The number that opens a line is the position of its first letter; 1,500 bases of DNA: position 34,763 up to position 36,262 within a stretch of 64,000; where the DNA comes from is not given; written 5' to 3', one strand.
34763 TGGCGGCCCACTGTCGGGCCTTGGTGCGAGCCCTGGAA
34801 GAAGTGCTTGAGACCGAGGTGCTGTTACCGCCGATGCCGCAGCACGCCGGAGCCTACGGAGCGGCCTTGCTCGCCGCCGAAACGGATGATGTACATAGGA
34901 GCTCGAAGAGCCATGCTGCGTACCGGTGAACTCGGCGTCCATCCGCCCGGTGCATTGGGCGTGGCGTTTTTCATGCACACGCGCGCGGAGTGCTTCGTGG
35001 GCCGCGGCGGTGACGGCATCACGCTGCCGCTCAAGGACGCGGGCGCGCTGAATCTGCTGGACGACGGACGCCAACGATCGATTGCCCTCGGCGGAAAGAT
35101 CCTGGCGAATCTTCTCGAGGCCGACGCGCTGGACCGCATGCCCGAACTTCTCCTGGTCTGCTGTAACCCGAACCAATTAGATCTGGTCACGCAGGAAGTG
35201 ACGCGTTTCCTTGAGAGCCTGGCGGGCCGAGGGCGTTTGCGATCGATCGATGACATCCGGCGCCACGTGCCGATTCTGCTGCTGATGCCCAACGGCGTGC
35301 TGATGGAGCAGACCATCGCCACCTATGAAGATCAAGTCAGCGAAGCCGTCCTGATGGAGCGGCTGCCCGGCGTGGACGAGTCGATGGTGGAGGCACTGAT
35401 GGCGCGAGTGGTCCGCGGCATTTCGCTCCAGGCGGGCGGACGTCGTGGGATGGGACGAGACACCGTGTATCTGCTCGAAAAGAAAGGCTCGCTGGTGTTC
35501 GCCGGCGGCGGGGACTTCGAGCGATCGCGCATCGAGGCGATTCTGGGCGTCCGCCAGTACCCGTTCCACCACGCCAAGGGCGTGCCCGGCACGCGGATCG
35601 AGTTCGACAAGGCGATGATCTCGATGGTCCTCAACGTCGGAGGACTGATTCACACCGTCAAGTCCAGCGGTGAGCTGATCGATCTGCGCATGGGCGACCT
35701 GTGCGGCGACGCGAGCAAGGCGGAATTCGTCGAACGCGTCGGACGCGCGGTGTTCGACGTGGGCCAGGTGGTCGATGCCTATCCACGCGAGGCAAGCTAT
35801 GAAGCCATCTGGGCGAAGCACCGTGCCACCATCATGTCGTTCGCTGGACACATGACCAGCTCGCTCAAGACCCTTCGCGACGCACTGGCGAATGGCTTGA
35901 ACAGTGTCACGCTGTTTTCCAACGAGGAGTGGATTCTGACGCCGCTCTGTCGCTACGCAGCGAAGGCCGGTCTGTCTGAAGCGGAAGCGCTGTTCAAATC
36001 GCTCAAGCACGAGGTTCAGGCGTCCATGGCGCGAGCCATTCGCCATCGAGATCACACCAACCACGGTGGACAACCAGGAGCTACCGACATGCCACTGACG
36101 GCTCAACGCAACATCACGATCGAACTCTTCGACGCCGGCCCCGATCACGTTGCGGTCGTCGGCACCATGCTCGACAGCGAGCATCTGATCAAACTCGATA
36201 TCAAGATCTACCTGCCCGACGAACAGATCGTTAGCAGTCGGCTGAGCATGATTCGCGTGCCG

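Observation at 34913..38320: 1135-aa fusion of a PanE/ApbA-like domain, a DUF2889-like module and a FadD-type acyl-CoA synthetase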

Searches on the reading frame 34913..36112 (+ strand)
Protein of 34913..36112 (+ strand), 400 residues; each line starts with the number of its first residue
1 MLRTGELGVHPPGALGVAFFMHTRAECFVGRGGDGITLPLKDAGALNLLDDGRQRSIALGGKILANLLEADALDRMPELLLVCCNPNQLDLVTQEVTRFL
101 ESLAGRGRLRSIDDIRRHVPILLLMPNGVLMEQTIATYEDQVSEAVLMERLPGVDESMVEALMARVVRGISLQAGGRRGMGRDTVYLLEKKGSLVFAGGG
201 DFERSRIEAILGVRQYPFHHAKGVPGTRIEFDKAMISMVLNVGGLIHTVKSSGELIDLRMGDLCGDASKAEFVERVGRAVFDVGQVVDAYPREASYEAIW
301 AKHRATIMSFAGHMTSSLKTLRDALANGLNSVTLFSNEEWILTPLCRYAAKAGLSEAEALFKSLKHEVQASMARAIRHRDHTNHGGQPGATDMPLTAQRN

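Call 15: find_homologous_proteins(query=A3, max_evalue=0.001)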
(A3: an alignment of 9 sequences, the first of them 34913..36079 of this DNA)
Query A3 (9 sequences) (389 aa, profile of the alignment): 131 proteins with E <= 0.001 among 8000 candidates; the best 120 are listed.
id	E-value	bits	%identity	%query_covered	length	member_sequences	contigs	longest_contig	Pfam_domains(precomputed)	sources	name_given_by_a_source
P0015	4.8e-205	699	71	98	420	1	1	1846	-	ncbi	ncbi:MAG: hypothetical protein ACE5EQ_12500, partial [Phycisphaerae bacterium]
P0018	2.6e-203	693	68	99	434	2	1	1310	-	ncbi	ncbi:unnamed protein product, partial [marine sediment metagenome]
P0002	1.1e-196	672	71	99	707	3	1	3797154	PF00501.35,PF11136.14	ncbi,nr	ncbi:MAG: AMP-binding protein [Phycisphaerales bacterium]|nr:MAG: AMP-binding protein [Phycisphaeral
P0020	5.8e-193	659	50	99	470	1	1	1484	-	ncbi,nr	ncbi:MAG: DUF2889 domain-containing protein, partial [Phycisphaerales bacterium]|nr:DUF2889 domain-c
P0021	8.7e-192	655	63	97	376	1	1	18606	-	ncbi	ncbi:MAG: hypothetical protein ACYTGG_02995, partial [Planctomycetota bacterium]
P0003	4.4e-189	647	66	100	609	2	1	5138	PF11136.14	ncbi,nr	ncbi:MAG: DUF2889 domain-containing protein, partial [Planctomycetes bacterium]|nr:DUF2889 domain-co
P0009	2.4e-188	644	65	98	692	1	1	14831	PF11136.14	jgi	jgi:hypothetical protein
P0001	8.9e-185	632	69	100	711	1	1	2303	PF00501.35,PF11136.14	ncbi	ncbi:MAG: AMP-binding protein, partial [Phycisphaerae bacterium]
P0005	1.5e-183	628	66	98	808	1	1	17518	PF00501.35,PF11136.14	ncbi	ncbi:MAG: AMP-binding protein, partial [Phycisphaerae bacterium]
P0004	7.3e-182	623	70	93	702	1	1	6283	PF00501.35,PF11136.14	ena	-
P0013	9.2e-182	622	65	95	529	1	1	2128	PF11136.14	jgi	jgi:hypothetical protein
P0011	2.7e-179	614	61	97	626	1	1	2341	PF11136.14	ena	-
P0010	7.2e-179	613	61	100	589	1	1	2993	PF11136.14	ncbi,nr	ncbi:MAG TPA: DUF2889 domain-containing protein, partial [Phycisphaerales bacterium]|nr:DUF2889 doma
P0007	2.5e-178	611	60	99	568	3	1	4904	PF11136.14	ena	-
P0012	2.8e-178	611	61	99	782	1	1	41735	PF00501.35,PF11136.14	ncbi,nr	ncbi:MAG: AMP-binding protein, partial [Phycisphaerales bacterium]|nr:AMP-binding protein [Phycispha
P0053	5.8e-131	455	32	96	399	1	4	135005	-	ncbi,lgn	-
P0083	1.1e-115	405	30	97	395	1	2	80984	-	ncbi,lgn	-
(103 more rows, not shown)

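Call 22: search_solved_structures(query=A4, max_evalue=10, show_alignments=3)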
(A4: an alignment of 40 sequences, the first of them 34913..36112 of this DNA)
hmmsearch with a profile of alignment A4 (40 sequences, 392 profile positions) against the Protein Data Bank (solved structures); distinct sequences matched with E-value up to 10: 0.
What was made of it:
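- On Ketopantoate reductase PanE/ApbA (PF02558 + PF08546): A PDB profile search is empty (call 22).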

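Call 23: search_protein_representatives(alignment_id=A3)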
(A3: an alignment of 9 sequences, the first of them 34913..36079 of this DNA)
Query: 9 sequences, 389 profile positions. Proteins with E-value up to 0.001 (for the whole library): 167; up to 1e-10: 122; up to 1e-30: 63. The best 150 are listed.
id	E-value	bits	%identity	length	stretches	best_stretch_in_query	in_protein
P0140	6.9e-184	627.7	-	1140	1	1-384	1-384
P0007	7.8e-179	611.1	-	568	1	1-386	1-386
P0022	4.4e-170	582.3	-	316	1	1-316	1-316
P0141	6.1e-137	473.2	-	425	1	1-330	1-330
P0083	3.4e-116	404.9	-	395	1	2-380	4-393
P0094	9.1e-107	373.8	-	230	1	1-230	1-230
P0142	3.7e-105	368.5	-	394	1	3-378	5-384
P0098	3.8e-104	365.2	-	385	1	2-377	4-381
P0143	9.7e-101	354.0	-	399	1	2-377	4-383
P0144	2.5e-87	309.9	-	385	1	3-375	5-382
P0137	1.6e-86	307.2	-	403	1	6-374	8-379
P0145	4.0e-86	305.9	-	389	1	6-379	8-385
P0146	4.9e-85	302.3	-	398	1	3-383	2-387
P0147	8.5e-84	298.2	-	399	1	2-378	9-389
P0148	1.0e-81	291.4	-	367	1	7-375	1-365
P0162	1.3e-60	221.9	-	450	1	6-379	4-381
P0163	6.9e-60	219.5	-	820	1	2-381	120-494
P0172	2.9e-47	178.0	-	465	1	2-377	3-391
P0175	1.4e-42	162.6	-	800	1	3-374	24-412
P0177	9.9e-42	159.7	-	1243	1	2-381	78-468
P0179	2.0e-40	155.4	-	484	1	3-373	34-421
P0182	9.8e-38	146.6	-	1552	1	1-382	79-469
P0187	6.6e-36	140.6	-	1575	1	4-379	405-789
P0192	3.3e-32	128.4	-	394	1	2-369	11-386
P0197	1.2e-30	123.3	-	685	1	2-376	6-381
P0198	1.2e-30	123.2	-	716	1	4-382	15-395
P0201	1.4e-28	116.5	-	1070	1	3-350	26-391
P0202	3.7e-27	111.8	-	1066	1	5-374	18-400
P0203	6.9e-26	107.6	-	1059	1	5-371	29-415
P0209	3.0e-25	105.4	-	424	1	66-372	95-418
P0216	5.6e-22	94.7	-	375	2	2-236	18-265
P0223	2.3e-18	82.8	-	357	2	2-245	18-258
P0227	2.3e-17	79.5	-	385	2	2-235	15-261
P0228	2.4e-17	79.5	-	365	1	2-371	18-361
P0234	3.9e-16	75.5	-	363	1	2-244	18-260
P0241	3.6e-14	69.0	-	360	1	1-303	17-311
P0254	4.7e-11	58.7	-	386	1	2-370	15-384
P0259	2.5e-09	53.1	-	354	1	3-220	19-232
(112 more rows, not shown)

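Call 25: search_protein_families(library=pfam, proteins=[P0216, P0223, P0227, P0228, P0234, P0241, P0254, P0259, P0209, P0192], max_evalue=0.01)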
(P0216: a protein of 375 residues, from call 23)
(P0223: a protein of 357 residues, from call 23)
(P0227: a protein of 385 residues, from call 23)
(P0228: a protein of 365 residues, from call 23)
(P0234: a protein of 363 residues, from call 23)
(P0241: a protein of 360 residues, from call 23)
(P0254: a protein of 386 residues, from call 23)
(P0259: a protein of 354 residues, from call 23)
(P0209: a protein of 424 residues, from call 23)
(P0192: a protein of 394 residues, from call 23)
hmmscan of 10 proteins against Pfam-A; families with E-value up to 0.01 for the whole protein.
P0216 (375 aa): 0 families

P0223 (357 aa): 0 families

P0227 (385 aa): 0 families

P0228 (365 aa): 0 families

P0234 (363 aa): 0 families

P0241 (360 aa): 0 families

P0254 (386 aa): 0 families

P0259 (354 aa): 0 families

P0209 (424 aa): 0 families

P0192 (394 aa): 1 family
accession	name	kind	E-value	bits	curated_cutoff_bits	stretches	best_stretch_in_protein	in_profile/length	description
PF20890.2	Dbr1_C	-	0.0011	19.7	27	0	251-301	30-79/86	Dbr1, C-terminal domain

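Call 26: search_protein_families(library=pfam, proteins=[P0140, P0163, P0175, P0177, P0182, P0187, P0197, P0198, P0201], max_evalue=0.001)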
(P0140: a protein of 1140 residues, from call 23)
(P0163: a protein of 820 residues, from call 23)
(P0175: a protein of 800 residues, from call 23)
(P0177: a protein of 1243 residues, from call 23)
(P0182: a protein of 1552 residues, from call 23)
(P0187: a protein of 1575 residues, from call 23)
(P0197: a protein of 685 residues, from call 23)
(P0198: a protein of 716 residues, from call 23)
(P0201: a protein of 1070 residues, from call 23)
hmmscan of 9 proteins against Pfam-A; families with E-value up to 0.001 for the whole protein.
P0140 (1140 aa): 3 families
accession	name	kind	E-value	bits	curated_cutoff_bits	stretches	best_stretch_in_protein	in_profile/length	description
PF00501.34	AMP-binding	-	1.4e-78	264.8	29.9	1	582-947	3-384/384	AMP-binding enzyme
PF11136.13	DUF2889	-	1.4e-12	48.3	25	1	424-497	45-117/123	Protein of unknown function (DUF2889)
PF23562.2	AMP-binding_C_3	-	1.5e-12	48.4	20.8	1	987-1118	5-122/124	AMP-binding enzyme C-terminal domain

P0163 (820 aa): 0 families

P0175 (800 aa): 0 families

P0177 (1243 aa): 1 family
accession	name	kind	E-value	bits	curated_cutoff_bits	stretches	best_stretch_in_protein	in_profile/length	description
PF04055.27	Radical_SAM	-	5.6e-15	56.3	29.5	1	681-843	2-161/166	Radical SAM superfamily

P0182 (1552 aa): 0 families

P0187 (1575 aa): 4 families
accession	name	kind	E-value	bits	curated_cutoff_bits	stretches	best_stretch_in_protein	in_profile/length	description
PF13207.12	AAA_17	-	6.6e-14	52.8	27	1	1316-1436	1-129/136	AAA domain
PF00406.28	ADK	-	3e-11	44.1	26.8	1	1315-1449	1-135/151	Adenylate kinase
PF13238.12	AAA_18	-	9.7e-07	29.7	29.4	1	1314-1434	2-116/128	AAA domain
PF13671.12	AAA_33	-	0.00061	20.5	27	0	1313-1434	2-123/143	AAA domain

P0197 (685 aa): 0 families

P0198 (716 aa): 1 family
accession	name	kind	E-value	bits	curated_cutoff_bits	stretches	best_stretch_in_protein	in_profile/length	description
PF13238.12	AAA_18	-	9.9e-05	23.2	29.4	1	514-665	2-117/128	AAA domain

P0201 (1070 aa): 2 families
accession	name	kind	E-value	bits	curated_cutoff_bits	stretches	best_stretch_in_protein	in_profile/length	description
PF13607.11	Succ_CoA_lig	-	1.6e-06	28.4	27.4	1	891-1034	2-138/138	Succinyl-CoA ligase like flavodoxin domain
PF00549.24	Ligase_CoA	-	4.1e-05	24.1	24.5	1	899-999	4-109/128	CoA-ligase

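Call 31: predict_structure(alignment_id=A4)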
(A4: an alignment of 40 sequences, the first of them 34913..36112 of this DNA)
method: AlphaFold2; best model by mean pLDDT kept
length: 400 residues; sequences in the alignment: 40
mean_pLDDT: 91.4   pTM: 0.88
mean pLDDT of the five models: 91.4, 91.2, 91.2, 91.0, 90.6
residues with pLDDT >= 90: 317; 70-90: 64; 50-70: 5; < 50: 14
segments of 3 or more residues with pLDDT < 50: 387-400
pLDDT, mean of each block of 10 residues (from residue 1): 96 90 95 76 90 90 93 97 91 96 97 98 92 94 97 96 97 84 87 94 98 96 95 95 96 94 93 98 97 97 94 90 92 90 95 98 97 96 62 30
secondary structure, 60 per line:
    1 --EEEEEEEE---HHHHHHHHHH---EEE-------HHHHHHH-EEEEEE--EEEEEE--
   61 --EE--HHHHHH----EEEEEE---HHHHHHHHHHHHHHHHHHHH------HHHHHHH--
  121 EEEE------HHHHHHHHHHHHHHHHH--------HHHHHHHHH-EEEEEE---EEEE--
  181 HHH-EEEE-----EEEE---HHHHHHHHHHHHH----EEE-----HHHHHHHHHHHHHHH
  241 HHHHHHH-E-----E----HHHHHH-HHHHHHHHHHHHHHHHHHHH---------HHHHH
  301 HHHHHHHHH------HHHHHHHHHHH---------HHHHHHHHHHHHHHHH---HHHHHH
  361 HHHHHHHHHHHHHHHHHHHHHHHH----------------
elements in order: E3-10 H14-23 E27-29 H37-43 E45-50 E53-58 H67-72 E77-82 H86-105 H112-118 E121-124 H131-147 H156-164 E166-171 E175-178 E185-188 E194-197 H201-213 E218-220 H226-247 H260-265 H267-286 H296-309 H316-326 H336-351 H355-384
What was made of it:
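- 34913..36067 (+): Residues 1-385: diverged ketopantoate-reductase / D-mandelate-dehydrogenase-fold domain. It carries a PPGALG loop and invariant N127, K233, N241, S316/S317 and E338. AF2 model with pLDDT 91 (call 31).
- On Ketopantoate reductase PanE/ApbA (PF02558 + PF08546): Model pLDDT 91.4 (call 31).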

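Call 33: fold_search(model_id=the predicted structure, library=pdb)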
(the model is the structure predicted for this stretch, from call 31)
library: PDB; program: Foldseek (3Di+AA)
matches with E <= 10: 1272; with E <= 0.001: 105
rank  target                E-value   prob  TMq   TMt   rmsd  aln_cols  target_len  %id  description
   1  8wl3_A                3.3e-12  1.00  0.51  0.63   6.5       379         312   14  The structure of D-mandelate dehydrogenase with L243W mutation (released 2024-10-02)
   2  5x20_B                3.9e-12  1.00  0.60  0.75   4.7       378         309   15  The ternary structure of D-mandelate dehydrogenase with NADH and anilino(oxo)acetate (released 2017-04-05)
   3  5x20_E                4.5e-12  1.00  0.58  0.73   4.4       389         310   15  The ternary structure of D-mandelate dehydrogenase with NADH and anilino(oxo)acetate (released 2017-04-05)
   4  8wl3_B                8.0e-12  1.00  0.52  0.64   6.2       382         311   14  The structure of D-mandelate dehydrogenase with L243W mutation (released 2024-10-02)
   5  1ks9                  1.4e-11  1.00  0.51  0.66   5.5       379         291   17  Ketopantoate Reductase from Escherichia coli (released 2002-01-25)
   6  5hws_C                1.8e-11  1.00  0.56  0.71   5.4       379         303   13  Crystal structure of ketopantoate reductase from Thermococcus kodakarensis complexed with NADP+ (released 2016-05-18)
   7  3wfi_A                2.4e-11  1.00  0.52  0.63   6.4       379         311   15  The crystal structure of D-mandelate dehydrogenase (released 2014-07-23)
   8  5ayv_A                2.5e-11  1.00  0.57  0.74   5.1       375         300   14  Crystal structure of archaeal ketopantoate reductase complexed with coenzyme A and 2-oxopantoate (released 2016-01-27)
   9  5hws_D                3.4e-11  1.00  0.58  0.75   4.9       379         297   15  Crystal structure of ketopantoate reductase from Thermococcus kodakarensis complexed with NADP+ (released 2016-05-18)
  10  2ew2_B                3.8e-11  1.00  0.53  0.64   6.1       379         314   12  Crystal Structure of the Putative 2-Dehydropantoate 2-Reductase from Enterococcus faecalis (released 2005-12-13)
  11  2ew2_A                4.7e-11  1.00  0.51  0.62   6.5       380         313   12  Crystal Structure of the Putative 2-Dehydropantoate 2-Reductase from Enterococcus faecalis (released 2005-12-13)
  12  5hws_A                5.2e-11  1.00  0.58  0.75   4.9       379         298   14  Crystal structure of ketopantoate reductase from Thermococcus kodakarensis complexed with NADP+ (released 2016-05-18)
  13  2ofp_A                6.4e-11  1.00  0.55  0.71   5.0       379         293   17  Crystal structure of Escherichia coli ketopantoate reductase in a ternary complex with NADP+ and pantoate (released 2007-01-16)
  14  2ofp_B                7.1e-11  1.00  0.53  0.68   5.3       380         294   18  Crystal structure of Escherichia coli ketopantoate reductase in a ternary complex with NADP+ and pantoate (released 2007-01-16)
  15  3hwr_A                9.3e-11  1.00  0.53  0.67   6.1       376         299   13  Crystal structure of PanE/ApbA family ketopantoate reductase (YP_299159.1) from Ralstonia eutropha JMP134 at 2.15 A re (released 2009-06-30)
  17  5ayv_B                1.1e-10  1.00  0.53  0.67   6.1       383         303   14  Crystal structure of archaeal ketopantoate reductase complexed with coenzyme A and 2-oxopantoate (released 2016-01-27)
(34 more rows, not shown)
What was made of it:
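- On Ketopantoate reductase PanE/ApbA (PF02558 + PF08546): The top 44 Foldseek matches are KPR or D-mandelate dehydrogenase structures, at E 3e-12 to 2e-8 (call 33).
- Closest known: Ketopantoate reductase. Same: The same two-domain fold, with target-normalised TM 0.63-0.75 and Foldseek E down to 3e-12 (call 33).
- Checked: The AlphaFold model (pLDDT 91.4, call 31) does match D-mandelate dehydrogenase and ketopantoate reductases by Foldseek, with E 3e-12 to 1e-10 and target-normalised TM 0.63-0.75 (call 33).
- The top structural matches are D-2-hydroxyacid (D-mandelate) dehydrogenase and KPR (call 33). A CoA-bound KPR is among the structural matches (5ayv, call 33).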

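Call 34: find_encoding_contigs(protein=P0053, flank=8000, max_places=2)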
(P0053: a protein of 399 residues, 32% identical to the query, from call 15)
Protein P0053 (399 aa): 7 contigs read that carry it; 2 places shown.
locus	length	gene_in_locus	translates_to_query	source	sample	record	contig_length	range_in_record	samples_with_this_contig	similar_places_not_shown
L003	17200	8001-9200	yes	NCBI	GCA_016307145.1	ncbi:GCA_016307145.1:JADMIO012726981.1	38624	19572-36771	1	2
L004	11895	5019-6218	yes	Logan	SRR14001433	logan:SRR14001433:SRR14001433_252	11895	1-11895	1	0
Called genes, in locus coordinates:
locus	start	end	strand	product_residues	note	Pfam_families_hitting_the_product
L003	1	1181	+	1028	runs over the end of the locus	PF07995:GSDH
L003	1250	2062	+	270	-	PF01026:TatD_DNase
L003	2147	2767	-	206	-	PF00691:OmpA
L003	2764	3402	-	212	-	PF00691:OmpA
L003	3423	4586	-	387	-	PF26550:Tricorn_2nd, PF26549:Tricorn_N, PF00930:DPPIV_N (faint), PF07676:PD40 (weak), PF26549:Tricorn_N, PF07676:PD40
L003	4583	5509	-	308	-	PF13103:TonB_2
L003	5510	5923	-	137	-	PF02472:ExbD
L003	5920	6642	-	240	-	PF01618:MotA_ExbB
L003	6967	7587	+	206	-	PF01726:LexA_DNA_bind, PF00717:Peptidase_S24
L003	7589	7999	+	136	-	PF13291:ACT_4 (faint), PF13840:ACT_7 (faint), PF19571:ACT_8, PF01842:ACT (weak), PF22190:TTHA0829-like_ACT (faint), PF22629:ACT_AHAS_ss (faint)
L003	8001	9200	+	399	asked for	-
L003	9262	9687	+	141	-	PF00583:Acetyltransf_1, PF13673:Acetyltransf_10, PF13508:Acetyltransf_7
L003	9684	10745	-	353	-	PF01795:Methyltransf_5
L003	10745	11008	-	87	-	PF12643:MazG-like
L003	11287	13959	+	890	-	PF08811:DUF1800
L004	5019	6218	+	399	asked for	-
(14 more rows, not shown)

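Call 35: find_encoding_contigs(protein=P0083, flank=8000, max_places=2)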
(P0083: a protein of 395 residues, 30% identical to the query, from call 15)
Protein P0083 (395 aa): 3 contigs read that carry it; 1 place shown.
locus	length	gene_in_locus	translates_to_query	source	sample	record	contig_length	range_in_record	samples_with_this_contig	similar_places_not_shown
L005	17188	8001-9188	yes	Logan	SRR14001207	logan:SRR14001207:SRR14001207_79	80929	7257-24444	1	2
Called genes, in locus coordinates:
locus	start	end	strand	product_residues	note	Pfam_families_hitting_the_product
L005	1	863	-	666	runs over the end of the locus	PF05448:AXE1 (weak), PF02129:Peptidase_S15 (weak), PF01738:DLH (faint), PF00326:Peptidase_S9 (weak), PF22244:GCE_fung (faint)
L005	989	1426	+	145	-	-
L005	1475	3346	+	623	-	PF01869:BcrAD_BadFG, PF13580:SIS_2 (faint), PF22198:GKRP_SIS_2 (faint), PF22645:GKRP_SIS_N, PF20741:GKRP-like_C (weak)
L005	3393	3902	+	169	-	PF13413:HTH_25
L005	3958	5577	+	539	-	PF00919:UPF0004, PF04055:Radical_SAM, PF18693:TRAM_2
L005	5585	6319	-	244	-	-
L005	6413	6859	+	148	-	PF00293:NUDIX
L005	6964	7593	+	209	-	PF01726:LexA_DNA_bind, PF00717:Peptidase_S24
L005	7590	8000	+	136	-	PF13291:ACT_4 (faint), PF13840:ACT_7 (faint), PF19571:ACT_8, PF01842:ACT (weak), PF22190:TTHA0829-like_ACT (faint), PF22629:ACT_AHAS_ss (faint), PF01842:ACT (weak)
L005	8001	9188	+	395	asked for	-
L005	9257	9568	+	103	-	PF04977:DivIC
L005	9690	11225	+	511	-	-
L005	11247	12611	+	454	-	PF00278:Orn_DAP_Arg_deC, PF01168:Ala_racemase_N (weak), PF02784:Orn_Arg_deC_N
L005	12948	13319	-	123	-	PF00011:HSP20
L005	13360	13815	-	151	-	PF00011:HSP20, PF17886:ArsA_HSP20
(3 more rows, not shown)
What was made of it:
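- Standalone members pair with an ACT (ligand-sensing) gene (calls 34, 35).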

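Call 55: search_protein_families(library=pfam, proteins=[P0201, P0202, P0203, P0162, P0172, P0179], max_evalue=1)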
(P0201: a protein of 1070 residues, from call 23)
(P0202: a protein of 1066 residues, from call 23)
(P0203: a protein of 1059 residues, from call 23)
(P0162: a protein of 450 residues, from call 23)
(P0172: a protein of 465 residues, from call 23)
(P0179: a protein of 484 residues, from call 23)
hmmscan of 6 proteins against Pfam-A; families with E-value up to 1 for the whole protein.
P0201 (1070 aa): 4 families
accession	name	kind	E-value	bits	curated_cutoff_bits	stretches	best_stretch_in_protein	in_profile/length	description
PF13607.11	Succ_CoA_lig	-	1.6e-06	28.4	27.4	1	891-1034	2-138/138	Succinyl-CoA ligase like flavodoxin domain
PF00549.24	Ligase_CoA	-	4.1e-05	24.1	24.5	1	899-999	4-109/128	CoA-ligase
PF01497.23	Peripla_BP_2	-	0.018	14.9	27.5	1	664-736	38-100/235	Periplasmic binding protein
PF07991.19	KARI_N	-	0.06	13.4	20.6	1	714-745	2-32/165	Acetohydroxy acid isomeroreductase, NADPH-binding domain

P0202 (1066 aa): 5 families
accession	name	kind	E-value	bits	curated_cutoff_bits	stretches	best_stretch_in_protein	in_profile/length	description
PF13607.11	Succ_CoA_lig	-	2.1e-07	31.2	27.4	1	880-1022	2-137/138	Succinyl-CoA ligase like flavodoxin domain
PF00549.24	Ligase_CoA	-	2.4e-06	28.1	24.5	1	888-989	4-110/128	CoA-ligase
PF00070.33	Pyr_redox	-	0.028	15.3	22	1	705-758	2-61/82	Pyridine nucleotide-disulphide oxidoreductase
PF07449.17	HyaE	-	0.086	13.3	22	0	101-145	53-98/108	Hydrogenase-1 expression protein HyaE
PF02254.24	TrkA_N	-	0.18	12.5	23.8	0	705-731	1-27/116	TrkA-N domain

P0203 (1059 aa): 3 families
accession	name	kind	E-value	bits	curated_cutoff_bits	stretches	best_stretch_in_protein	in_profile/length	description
PF00549.24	Ligase_CoA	-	4.3e-06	27.3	24.5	1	901-999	4-107/128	CoA-ligase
PF13607.11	Succ_CoA_lig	-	0.00013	22.1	27.4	1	892-1034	1-136/138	Succinyl-CoA ligase like flavodoxin domain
PF13241.12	NAD_binding_7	-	0.086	13.9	22.1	0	722-767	10-55/104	Putative NAD(P)-binding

P0162 (450 aa): 1 family
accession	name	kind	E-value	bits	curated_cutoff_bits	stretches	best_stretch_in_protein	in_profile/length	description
PF03641.19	Lysine_decarbox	-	0.00082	20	27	1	118-158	77-116/131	Possible lysine decarboxylase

P0172 (465 aa): 0 families

P0179 (484 aa): 0 families
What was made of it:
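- The KPR-like family is independently fused to succinyl-CoA-synthetase-alpha-like CoA-ligase domains in P0201-P0203 (calls 26, 55).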
